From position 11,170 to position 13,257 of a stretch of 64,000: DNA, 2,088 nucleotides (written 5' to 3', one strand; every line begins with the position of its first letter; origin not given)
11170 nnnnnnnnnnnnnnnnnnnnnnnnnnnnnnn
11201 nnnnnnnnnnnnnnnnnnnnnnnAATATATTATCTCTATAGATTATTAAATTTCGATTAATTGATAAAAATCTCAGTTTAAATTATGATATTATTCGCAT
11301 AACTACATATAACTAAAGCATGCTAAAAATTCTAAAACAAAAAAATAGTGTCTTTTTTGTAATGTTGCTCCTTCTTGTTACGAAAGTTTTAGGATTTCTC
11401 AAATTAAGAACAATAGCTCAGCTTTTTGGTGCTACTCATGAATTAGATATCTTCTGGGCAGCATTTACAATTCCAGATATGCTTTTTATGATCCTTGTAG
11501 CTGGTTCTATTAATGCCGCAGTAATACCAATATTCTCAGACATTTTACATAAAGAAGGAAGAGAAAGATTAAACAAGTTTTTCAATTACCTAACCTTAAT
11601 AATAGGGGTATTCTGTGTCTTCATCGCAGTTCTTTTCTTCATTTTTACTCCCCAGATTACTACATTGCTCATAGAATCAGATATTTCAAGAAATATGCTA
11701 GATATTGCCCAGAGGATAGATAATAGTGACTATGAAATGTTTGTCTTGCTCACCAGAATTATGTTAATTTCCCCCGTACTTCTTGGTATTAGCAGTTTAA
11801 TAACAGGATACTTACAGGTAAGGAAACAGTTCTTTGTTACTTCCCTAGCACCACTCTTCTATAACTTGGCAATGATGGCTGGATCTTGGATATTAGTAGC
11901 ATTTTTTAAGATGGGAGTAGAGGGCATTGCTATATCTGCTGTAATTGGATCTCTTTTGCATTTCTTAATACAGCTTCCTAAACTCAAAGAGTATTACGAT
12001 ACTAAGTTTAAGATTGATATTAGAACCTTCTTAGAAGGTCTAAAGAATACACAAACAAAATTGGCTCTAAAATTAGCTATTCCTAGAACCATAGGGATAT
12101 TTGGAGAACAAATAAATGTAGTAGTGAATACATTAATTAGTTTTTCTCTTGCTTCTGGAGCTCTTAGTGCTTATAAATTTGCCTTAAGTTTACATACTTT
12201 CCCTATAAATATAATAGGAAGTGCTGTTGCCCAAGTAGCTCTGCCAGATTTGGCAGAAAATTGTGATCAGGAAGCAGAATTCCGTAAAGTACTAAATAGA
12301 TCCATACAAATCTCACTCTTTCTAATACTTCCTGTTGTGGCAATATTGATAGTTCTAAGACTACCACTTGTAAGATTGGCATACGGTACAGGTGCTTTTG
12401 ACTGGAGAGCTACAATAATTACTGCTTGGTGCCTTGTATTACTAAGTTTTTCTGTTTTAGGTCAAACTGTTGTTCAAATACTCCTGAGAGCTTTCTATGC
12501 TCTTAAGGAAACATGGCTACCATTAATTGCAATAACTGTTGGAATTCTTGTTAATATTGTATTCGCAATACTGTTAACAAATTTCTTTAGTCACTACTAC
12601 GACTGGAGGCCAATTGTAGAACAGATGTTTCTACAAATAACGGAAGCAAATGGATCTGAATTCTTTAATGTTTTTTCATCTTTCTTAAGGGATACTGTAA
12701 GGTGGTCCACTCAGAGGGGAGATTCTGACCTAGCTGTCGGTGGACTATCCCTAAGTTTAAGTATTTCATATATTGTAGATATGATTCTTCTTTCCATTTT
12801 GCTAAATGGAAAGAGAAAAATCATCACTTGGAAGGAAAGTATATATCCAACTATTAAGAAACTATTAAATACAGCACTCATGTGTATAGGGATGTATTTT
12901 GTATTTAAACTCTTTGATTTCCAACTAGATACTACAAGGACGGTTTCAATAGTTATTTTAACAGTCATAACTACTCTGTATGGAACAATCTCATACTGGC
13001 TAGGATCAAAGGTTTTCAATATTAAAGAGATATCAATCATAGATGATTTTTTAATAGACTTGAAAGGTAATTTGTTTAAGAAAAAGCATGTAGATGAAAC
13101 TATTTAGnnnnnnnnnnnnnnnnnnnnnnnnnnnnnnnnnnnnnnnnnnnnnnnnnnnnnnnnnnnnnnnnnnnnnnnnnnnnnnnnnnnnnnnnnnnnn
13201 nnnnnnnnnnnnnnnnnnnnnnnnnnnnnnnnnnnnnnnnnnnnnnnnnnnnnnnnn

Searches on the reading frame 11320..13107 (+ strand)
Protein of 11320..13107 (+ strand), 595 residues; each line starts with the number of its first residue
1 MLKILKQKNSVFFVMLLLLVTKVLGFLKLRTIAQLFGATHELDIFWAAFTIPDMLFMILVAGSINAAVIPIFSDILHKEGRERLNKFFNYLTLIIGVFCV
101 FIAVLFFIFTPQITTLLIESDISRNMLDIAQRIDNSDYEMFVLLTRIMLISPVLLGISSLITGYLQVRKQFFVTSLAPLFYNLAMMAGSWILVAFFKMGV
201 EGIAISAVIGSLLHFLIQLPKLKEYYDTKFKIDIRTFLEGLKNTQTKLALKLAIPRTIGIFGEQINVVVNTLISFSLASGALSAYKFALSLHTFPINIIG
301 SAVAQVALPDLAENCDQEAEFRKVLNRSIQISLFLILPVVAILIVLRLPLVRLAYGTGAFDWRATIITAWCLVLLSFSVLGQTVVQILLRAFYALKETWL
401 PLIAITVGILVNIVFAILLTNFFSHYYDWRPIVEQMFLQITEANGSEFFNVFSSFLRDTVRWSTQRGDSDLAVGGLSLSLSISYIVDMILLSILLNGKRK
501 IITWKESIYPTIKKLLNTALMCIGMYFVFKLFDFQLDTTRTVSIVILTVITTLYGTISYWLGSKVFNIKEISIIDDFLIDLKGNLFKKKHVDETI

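Call 61: search_protein_families(library=pfam, proteins=[window:11320-13107:+], max_evalue=0.00001)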
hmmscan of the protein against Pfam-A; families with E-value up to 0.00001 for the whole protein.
window:11320-13107:+ (595 aa): 2 families
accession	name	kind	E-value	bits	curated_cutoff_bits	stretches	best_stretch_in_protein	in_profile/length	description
PF03023.19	MurJ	-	1.1e-64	219.2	27.4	1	32-426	1-378/451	Lipid II flippase MurJ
PF13440.11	Polysacc_synt_3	-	2.2e-15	57.1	23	1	142-357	82-286/293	Polysaccharide biosynthesis protein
